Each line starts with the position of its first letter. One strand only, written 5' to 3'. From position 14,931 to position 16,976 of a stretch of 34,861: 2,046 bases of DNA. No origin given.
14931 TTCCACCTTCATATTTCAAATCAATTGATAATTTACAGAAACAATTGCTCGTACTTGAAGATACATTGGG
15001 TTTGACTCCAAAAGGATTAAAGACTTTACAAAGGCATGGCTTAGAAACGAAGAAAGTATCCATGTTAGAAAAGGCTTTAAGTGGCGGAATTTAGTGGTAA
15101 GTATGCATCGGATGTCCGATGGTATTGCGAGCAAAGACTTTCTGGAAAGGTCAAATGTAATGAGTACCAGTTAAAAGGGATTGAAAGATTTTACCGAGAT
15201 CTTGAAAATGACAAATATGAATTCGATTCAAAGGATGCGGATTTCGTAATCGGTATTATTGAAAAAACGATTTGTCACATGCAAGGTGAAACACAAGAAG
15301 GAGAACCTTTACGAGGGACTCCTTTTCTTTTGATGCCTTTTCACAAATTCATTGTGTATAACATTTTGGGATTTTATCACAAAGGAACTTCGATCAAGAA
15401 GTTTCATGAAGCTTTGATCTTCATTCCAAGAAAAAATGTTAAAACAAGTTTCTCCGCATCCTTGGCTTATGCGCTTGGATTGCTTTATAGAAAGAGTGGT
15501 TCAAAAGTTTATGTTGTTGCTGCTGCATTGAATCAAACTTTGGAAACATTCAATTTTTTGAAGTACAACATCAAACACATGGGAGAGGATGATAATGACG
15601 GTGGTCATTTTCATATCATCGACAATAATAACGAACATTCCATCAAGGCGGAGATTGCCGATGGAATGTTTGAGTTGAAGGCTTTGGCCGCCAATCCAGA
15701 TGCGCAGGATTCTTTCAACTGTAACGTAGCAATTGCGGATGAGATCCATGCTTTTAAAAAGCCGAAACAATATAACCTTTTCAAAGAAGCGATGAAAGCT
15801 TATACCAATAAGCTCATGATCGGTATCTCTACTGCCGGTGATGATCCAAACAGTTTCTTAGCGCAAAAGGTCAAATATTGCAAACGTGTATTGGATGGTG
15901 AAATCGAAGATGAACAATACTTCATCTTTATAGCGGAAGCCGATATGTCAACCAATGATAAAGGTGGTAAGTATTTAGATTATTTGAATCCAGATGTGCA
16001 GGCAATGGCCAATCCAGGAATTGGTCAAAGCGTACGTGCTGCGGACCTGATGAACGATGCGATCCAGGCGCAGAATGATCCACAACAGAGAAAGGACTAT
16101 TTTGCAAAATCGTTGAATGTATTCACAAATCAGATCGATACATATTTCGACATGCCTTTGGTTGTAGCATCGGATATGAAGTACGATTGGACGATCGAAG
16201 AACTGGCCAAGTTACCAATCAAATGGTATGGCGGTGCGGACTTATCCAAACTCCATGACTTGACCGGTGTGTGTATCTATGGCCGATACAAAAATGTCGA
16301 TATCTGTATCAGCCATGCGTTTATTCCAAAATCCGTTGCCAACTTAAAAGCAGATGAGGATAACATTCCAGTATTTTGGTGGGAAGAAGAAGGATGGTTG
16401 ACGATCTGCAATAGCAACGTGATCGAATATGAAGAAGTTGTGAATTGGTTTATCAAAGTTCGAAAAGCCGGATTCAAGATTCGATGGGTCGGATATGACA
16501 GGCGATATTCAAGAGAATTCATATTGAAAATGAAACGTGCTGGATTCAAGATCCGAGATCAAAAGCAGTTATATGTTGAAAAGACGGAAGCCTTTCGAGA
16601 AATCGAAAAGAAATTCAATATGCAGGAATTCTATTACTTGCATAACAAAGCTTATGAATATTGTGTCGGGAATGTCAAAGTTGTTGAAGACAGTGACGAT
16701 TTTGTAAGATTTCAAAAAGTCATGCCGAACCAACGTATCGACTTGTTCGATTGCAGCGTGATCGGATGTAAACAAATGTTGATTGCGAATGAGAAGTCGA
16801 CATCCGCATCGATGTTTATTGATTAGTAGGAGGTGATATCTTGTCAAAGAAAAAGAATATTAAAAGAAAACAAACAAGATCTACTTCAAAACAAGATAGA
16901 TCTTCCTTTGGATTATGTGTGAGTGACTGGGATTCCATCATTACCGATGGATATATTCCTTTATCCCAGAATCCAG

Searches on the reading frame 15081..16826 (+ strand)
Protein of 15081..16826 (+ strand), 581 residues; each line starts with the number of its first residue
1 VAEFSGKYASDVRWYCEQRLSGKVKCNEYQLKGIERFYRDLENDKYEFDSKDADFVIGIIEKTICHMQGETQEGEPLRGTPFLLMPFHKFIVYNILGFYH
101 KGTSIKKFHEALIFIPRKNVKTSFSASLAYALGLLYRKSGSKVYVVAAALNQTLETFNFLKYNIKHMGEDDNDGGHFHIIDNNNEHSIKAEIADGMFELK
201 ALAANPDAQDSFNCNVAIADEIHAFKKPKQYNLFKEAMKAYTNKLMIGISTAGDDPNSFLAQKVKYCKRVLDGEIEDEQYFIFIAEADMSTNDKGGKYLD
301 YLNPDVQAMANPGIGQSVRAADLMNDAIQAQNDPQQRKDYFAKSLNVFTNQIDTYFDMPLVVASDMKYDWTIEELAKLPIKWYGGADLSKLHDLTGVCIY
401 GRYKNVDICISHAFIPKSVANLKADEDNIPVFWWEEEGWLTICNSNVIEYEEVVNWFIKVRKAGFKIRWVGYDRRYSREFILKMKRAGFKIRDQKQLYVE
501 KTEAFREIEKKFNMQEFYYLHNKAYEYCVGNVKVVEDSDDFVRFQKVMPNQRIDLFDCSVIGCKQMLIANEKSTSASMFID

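Call 25: search_dna_similar(query=window:15081-16826:+, collection=phages, mode=protein, max_rows=12)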
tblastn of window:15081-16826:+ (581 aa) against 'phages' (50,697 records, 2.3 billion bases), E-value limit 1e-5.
Records with a match: 1582; places in all: 1588; records where one place covers at least 80% of the query: 1222.
Best place of each record, by identity: <60% 1582.
By first word of the organism name: Staphylococcus 277; Streptococcus 230; Vibrio 199; Paenibacillus 110; Bacillus 69; Lactobacillus 61; Ralstonia 61; Klebsiella 46; Gordonia 42; Leuconostoc 41; and 82 more.
By host as written in the record: - 248; Staphylococcus aureus 77; Ralstonia solanacearum 48; Paenibacillus larvae 42; Gordonia terrae 3612 41; Staphylococcus sp. 27; Klebsiella pneumoniae 26; Moraxella catarrhalis 23; and 581 more.
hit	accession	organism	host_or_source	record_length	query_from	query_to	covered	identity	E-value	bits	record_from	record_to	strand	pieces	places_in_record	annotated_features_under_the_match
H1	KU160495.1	Exiguobacterium phage vB_EauS-123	Exiguobacterium aurantiacum DSM 29719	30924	15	580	97%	53.7%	0e+0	625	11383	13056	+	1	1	terminase-like protein large subunit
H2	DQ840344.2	Bacillus phage 1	Bacillus sp. 6k512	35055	23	581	96%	54.2%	0e+0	625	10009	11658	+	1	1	phage terminase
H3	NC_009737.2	Bacillus phage 1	Bacillus sp. 6k512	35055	23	581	96%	54.2%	0e+0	625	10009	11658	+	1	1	terminase large subunit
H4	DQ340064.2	Geobacillus phage GBSV1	Geobacillus sp. 6k51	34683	23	580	96%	54.3%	0e+0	625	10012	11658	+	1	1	phage terminase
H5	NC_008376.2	Geobacillus phage GBSV1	Geobacillus sp. 6k51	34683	23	580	96%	54.3%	0e+0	625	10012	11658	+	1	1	terminase large subunit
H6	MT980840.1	Ruminococcus phage phiRgIBDN1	[Ruminococcus] gnavus ATCC 29149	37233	5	567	97%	50.2%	2e-173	550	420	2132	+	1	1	gp2: terminase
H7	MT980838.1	Ruminococcus phage phiRg519T2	[Ruminococcus] gnavus ATCC 29149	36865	5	567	97%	49.5%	1e-169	540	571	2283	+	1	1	gp2: terminase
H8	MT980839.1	Ruminococcus phage phiRgPS_6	[Ruminococcus] gnavus ATCC 29149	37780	5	567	97%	49.3%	2e-170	542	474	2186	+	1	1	gp2: terminase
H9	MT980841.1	Ruminococcus phage phiRM10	[Ruminococcus] gnavus ATCC 29149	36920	5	567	97%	49.3%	1e-169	540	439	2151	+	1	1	gp2: terminase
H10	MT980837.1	Ruminococcus phage phiRg507T2_3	[Ruminococcus] gnavus ATCC 29149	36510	15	567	95%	49.8%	9e-171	543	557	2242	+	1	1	gp2: terminase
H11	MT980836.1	Ruminococcus phage phiRg507T2_2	[Ruminococcus] gnavus ATCC 29149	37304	15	567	95%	49.8%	9e-171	543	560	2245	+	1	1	gp2: terminase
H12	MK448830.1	Streptococcus phage Javan73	Streptococcus anginosus J4211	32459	15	581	98%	47.1%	2e-158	507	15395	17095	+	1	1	terminase large subunit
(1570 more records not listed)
